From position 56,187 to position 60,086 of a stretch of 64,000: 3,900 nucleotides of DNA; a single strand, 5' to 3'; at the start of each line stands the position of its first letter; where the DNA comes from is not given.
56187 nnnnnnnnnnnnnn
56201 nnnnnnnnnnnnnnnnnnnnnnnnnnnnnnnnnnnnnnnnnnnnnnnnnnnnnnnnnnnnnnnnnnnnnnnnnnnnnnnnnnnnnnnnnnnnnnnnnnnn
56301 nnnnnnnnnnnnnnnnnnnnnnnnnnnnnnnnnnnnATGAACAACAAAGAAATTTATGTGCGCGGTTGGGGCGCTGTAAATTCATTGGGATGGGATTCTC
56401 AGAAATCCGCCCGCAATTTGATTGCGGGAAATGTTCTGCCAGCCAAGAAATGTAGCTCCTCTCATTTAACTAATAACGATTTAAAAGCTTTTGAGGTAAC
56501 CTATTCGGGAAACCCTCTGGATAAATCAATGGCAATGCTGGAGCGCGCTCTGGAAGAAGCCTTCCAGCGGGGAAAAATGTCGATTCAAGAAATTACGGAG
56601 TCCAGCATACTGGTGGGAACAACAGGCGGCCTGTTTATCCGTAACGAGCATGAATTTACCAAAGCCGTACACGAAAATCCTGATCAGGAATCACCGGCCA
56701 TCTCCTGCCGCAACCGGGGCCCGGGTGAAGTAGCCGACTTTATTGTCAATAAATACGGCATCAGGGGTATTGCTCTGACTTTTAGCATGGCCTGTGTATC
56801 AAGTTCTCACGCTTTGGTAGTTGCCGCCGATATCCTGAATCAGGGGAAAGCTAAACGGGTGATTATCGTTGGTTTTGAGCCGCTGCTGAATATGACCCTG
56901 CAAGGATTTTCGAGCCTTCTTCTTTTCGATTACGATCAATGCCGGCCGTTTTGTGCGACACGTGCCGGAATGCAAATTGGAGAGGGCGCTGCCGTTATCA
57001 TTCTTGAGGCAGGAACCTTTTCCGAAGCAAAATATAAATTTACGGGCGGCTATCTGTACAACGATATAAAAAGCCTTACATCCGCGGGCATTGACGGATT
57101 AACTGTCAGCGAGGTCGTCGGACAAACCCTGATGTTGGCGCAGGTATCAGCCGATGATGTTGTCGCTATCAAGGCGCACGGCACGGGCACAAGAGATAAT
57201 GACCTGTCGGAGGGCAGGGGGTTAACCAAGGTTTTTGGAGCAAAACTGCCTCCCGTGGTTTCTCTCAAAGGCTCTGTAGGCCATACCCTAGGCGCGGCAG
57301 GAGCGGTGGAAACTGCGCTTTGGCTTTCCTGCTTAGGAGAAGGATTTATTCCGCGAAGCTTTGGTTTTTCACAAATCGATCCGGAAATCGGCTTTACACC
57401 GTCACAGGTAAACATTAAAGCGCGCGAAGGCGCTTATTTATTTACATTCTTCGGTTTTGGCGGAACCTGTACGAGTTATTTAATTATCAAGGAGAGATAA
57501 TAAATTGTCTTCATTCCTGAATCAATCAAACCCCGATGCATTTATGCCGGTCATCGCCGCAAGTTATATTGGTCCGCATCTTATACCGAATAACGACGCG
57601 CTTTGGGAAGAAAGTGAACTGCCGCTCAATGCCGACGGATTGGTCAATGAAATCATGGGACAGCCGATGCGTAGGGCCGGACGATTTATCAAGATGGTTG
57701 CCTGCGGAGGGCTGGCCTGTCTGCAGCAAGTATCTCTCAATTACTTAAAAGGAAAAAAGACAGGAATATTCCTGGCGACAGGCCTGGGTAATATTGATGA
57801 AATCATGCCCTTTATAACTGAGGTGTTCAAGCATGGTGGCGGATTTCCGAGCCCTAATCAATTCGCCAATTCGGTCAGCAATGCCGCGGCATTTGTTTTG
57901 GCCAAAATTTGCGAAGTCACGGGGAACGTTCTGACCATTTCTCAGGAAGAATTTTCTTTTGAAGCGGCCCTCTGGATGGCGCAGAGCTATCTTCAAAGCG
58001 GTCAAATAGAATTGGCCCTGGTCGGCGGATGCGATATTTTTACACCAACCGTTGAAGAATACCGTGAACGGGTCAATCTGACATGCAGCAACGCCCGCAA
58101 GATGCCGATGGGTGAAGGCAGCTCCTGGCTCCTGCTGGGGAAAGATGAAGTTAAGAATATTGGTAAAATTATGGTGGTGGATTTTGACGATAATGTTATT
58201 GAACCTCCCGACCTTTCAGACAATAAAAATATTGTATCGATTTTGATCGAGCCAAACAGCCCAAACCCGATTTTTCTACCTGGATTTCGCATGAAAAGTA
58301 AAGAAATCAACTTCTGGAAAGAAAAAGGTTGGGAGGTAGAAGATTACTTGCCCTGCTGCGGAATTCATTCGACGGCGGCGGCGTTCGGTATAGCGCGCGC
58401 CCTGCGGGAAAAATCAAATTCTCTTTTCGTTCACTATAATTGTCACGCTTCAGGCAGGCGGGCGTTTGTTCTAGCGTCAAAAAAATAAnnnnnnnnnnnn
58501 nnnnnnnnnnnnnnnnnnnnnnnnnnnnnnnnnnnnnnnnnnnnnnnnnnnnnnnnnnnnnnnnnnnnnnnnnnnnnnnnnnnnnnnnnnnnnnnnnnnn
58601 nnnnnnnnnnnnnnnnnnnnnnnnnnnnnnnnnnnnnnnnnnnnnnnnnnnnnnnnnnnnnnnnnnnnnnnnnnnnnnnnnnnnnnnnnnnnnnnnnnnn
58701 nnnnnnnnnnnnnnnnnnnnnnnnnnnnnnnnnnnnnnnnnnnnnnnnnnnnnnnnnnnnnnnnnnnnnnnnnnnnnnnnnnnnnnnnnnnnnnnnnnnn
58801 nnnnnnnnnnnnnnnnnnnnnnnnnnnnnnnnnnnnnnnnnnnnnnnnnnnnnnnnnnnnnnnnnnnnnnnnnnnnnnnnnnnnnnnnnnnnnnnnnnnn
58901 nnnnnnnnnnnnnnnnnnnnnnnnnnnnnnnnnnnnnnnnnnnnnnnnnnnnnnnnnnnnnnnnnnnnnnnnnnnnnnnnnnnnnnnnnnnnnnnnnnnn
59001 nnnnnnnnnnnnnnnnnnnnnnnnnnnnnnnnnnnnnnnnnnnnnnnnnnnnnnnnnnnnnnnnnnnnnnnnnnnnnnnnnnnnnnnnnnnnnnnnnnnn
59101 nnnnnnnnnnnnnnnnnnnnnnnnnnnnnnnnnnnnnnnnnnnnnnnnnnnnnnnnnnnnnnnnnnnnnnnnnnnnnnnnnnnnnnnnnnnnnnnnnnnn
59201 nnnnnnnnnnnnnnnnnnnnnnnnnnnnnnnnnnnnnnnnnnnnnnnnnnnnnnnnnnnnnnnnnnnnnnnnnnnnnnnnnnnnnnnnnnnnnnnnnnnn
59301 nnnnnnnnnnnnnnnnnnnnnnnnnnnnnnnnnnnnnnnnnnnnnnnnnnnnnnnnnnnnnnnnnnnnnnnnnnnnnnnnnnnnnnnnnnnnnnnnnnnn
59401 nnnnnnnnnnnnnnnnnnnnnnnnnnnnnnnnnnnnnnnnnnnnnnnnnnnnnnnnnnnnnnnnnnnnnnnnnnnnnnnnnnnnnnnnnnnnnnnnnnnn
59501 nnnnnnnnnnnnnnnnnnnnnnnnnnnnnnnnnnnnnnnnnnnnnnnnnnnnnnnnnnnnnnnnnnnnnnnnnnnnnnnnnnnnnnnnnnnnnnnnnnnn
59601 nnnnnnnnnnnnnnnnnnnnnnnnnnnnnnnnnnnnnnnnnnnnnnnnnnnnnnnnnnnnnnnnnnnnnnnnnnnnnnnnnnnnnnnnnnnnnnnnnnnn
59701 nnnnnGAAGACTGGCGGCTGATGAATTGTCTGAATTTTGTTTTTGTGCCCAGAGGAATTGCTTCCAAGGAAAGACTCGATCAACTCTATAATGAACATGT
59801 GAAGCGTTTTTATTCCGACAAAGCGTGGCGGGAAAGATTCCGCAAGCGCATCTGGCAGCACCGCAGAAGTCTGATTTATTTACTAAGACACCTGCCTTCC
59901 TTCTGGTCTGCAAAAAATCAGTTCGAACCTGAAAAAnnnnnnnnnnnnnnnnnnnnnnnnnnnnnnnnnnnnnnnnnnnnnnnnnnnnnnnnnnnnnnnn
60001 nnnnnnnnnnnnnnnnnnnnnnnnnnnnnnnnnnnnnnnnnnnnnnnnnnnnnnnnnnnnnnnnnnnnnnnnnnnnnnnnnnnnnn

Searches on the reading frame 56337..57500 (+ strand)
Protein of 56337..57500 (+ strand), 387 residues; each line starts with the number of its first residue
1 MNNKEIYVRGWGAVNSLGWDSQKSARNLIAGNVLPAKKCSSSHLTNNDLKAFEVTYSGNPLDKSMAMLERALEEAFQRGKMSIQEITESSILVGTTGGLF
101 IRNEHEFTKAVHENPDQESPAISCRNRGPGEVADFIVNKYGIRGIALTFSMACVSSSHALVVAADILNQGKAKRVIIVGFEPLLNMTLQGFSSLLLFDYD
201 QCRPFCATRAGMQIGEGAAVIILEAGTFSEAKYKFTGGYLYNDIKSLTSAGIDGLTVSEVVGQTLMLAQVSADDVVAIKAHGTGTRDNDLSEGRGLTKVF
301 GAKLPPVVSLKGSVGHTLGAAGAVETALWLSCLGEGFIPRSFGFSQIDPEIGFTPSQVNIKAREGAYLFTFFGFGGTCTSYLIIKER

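Call 11: search_protein_families(library=pfam, proteins=[window:56337-57500:+])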
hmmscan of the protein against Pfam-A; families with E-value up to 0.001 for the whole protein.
window:56337-57500:+ (387 aa): 3 families
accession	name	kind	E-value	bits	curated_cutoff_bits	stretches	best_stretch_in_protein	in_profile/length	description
PF02801.28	Ketoacyl-synt_C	-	8.5e-18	64.9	20.8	1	252-344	22-118/119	Beta-ketoacyl synthase, C-terminal domain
PF00109.32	ketoacyl-synt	-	4e-16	59.8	20.8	1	28-224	52-247/252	Beta-ketoacyl synthase, N-terminal domain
PF08545.16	ACP_syn_III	-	0.00071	19.9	24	0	150-183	4-37/80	3-Oxoacyl-[acyl-carrier-protein (ACP)] synthase III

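Call 13: find_encoding_contigs(protein=window:56337-57497:+, flank=10000, max_places=10)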
Protein window:56337-57497:+ (387 aa): 2 contigs read that carry it; 2 places shown.
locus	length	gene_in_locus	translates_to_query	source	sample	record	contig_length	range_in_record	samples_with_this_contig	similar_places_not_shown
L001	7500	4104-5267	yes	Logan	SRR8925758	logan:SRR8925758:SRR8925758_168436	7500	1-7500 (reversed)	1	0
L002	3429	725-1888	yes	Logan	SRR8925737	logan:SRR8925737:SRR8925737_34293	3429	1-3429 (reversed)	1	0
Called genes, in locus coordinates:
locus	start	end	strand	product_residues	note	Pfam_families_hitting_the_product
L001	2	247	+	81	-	?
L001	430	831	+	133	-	-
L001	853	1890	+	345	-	PF14399:BtrH_N, PF16169:DUF4872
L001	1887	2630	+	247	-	PF00005:ABC_tran, PF13304:AAA_21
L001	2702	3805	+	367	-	PF12679:ABC2_membrane_2, PF12698:ABC2_membrane_3, PF01061:ABC2_membrane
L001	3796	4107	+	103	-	PF00550:PP-binding (weak)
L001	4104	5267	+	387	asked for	PF00109:ketoacyl-synt, PF02801:Ketoacyl-synt_C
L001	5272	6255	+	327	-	PF13723:Ketoacyl-synt_2 (faint)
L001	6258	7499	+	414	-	?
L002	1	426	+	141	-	?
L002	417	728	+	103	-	PF00550:PP-binding (weak)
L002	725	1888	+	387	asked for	PF00109:ketoacyl-synt, PF02801:Ketoacyl-synt_C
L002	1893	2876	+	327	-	PF13723:Ketoacyl-synt_2 (faint)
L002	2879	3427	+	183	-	?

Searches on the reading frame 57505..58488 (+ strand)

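Call 11: search_protein_families(library=pfam, proteins=[window:57505-58488:+])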
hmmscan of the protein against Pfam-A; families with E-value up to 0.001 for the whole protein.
window:57505-58488:+ (327 aa): 2 families
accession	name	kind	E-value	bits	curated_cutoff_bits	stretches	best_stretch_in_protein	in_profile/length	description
PF13723.12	Ketoacyl-synt_2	-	2.5e-05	24.4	25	1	56-210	28-171/223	Beta-ketoacyl synthase, N-terminal domain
PF00109.32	ketoacyl-synt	-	0.00046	20.3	20.8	1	56-183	84-209/252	Beta-ketoacyl synthase, N-terminal domain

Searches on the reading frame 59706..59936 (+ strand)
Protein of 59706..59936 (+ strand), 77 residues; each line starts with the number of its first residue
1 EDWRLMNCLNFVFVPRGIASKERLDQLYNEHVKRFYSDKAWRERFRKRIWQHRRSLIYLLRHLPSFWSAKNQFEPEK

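Call 60: find_encoding_contigs(protein=window:59706-59936:+, flank=10000, max_places=10)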
Protein window:59706-59936:+ (77 aa): no gene with exactly this product is on record in the collection.
